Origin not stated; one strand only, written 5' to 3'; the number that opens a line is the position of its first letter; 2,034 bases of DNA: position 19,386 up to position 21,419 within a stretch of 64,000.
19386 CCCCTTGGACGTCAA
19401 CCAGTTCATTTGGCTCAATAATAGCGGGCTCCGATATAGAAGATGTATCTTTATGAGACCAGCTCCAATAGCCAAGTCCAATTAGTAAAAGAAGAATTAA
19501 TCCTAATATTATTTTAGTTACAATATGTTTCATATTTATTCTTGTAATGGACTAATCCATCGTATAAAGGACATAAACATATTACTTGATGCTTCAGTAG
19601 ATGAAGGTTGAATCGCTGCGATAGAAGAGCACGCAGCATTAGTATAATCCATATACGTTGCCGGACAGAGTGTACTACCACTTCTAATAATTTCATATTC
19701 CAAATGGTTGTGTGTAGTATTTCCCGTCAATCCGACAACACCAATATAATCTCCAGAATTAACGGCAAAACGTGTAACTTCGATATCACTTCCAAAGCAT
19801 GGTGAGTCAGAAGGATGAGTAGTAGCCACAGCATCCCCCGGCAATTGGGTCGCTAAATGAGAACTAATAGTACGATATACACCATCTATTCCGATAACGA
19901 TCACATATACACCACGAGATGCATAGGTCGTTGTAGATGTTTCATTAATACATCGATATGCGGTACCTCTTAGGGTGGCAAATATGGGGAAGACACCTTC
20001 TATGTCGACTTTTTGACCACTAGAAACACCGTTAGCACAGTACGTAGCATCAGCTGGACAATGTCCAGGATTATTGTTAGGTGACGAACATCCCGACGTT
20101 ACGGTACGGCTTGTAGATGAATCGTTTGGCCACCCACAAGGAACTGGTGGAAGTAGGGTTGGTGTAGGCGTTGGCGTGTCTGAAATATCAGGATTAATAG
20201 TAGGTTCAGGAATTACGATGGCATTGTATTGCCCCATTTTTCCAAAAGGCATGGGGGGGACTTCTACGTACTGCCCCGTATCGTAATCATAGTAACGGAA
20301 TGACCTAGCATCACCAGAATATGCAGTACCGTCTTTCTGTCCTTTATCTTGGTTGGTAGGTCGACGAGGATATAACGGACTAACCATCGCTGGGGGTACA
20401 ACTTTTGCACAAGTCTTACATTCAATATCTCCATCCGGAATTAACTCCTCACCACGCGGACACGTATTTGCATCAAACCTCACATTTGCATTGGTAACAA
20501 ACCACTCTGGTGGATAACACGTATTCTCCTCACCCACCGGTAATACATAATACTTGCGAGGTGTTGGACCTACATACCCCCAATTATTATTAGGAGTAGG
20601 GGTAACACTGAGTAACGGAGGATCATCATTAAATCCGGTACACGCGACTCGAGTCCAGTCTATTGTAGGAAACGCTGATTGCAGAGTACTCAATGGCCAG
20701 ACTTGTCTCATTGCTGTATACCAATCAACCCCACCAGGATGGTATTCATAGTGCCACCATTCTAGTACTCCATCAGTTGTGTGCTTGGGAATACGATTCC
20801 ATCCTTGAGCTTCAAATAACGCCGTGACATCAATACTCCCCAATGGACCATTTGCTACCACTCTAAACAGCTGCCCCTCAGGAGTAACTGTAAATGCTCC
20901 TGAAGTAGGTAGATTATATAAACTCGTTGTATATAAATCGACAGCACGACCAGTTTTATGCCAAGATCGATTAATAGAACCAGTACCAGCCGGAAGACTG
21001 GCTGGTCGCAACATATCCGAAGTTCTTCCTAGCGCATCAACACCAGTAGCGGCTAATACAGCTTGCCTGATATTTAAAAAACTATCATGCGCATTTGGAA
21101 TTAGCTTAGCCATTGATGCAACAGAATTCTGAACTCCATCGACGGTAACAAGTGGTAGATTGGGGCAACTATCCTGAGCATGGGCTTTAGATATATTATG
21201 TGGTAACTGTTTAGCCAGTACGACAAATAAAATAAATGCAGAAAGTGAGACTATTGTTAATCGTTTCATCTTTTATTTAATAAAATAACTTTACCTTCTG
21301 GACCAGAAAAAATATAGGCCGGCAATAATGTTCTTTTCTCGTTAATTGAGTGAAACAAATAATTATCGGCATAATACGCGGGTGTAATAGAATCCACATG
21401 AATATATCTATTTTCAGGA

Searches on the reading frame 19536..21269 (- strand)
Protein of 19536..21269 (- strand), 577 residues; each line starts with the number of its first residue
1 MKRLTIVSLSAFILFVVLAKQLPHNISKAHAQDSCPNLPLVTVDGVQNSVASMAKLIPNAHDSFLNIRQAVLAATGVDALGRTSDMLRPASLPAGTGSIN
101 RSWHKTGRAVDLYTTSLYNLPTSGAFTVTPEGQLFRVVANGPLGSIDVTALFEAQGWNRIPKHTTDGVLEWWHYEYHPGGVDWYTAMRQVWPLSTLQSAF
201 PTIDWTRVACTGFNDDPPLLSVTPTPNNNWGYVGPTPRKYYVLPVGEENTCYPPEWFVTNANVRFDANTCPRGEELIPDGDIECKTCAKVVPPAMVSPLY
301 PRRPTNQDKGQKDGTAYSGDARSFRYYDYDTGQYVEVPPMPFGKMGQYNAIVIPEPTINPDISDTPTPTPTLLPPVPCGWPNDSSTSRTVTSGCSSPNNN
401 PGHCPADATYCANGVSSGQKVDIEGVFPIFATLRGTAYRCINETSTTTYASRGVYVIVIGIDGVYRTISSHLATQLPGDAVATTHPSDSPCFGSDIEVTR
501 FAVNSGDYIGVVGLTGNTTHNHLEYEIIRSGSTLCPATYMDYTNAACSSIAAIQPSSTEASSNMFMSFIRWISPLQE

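Call 3: search_protein_families(library=pfam, proteins=[window:19536-21269:-], max_evalue=1)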
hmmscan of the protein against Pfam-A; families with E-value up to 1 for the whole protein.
window:19536-21269:- (577 aa): 2 families
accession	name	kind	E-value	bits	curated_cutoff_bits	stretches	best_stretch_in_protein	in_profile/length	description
PF01551.29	Peptidase_M23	-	0.0022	18.6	28.7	1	503-533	63-93/96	Peptidase family M23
PF15232.11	DUF4585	-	0.14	12.6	27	1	325-341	31-46/73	Domain of unknown function (DUF4585)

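Call 44: search_protein_families(library=ncbifam, proteins=[window:19536-21269:-], max_evalue=10)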
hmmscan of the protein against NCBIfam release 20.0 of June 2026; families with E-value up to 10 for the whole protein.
window:19536-21269:- (577 aa): 1 family
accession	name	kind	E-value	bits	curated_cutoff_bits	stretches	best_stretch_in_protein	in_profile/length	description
NF053825.1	PdgNdpepShyA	equivalog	0.22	10.2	700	1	502-533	355-386/425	peptidoglycan DD-endopeptidase ShyA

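Call 77: search_protein_families(library=phrogs, proteins=[window:19536-21269:-], max_evalue=0.01)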
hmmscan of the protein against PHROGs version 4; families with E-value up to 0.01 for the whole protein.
window:19536-21269:- (577 aa): 3 families
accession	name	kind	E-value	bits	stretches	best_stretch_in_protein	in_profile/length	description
phrog_14988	-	other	9.7e-05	23.2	1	502-547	101-147/272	peptidase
phrog_7767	-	other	0.00014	22.6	1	502-546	81-125/194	metallo-endopeptidase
phrog_10030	-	tail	0.0057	14.9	0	502-539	1980-2017/2105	tail length tape measure protein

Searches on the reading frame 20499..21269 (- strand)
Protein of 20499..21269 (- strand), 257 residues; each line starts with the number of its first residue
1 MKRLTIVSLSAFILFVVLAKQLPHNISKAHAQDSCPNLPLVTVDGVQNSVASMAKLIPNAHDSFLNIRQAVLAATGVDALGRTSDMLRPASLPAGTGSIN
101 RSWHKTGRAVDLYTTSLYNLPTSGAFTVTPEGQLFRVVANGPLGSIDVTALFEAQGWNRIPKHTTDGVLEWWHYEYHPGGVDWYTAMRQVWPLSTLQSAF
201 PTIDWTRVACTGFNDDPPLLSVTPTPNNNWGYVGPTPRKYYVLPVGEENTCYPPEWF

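Call 79: search_solved_structures(query=window:20499-21269:-, max_evalue=10, show_alignments=1)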
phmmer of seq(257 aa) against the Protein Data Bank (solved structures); distinct sequences matched with E-value up to 10: 1.
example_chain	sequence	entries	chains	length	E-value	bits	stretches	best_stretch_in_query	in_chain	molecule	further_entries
3r5e_A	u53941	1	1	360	1.1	11.8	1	60-144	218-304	Transaldolase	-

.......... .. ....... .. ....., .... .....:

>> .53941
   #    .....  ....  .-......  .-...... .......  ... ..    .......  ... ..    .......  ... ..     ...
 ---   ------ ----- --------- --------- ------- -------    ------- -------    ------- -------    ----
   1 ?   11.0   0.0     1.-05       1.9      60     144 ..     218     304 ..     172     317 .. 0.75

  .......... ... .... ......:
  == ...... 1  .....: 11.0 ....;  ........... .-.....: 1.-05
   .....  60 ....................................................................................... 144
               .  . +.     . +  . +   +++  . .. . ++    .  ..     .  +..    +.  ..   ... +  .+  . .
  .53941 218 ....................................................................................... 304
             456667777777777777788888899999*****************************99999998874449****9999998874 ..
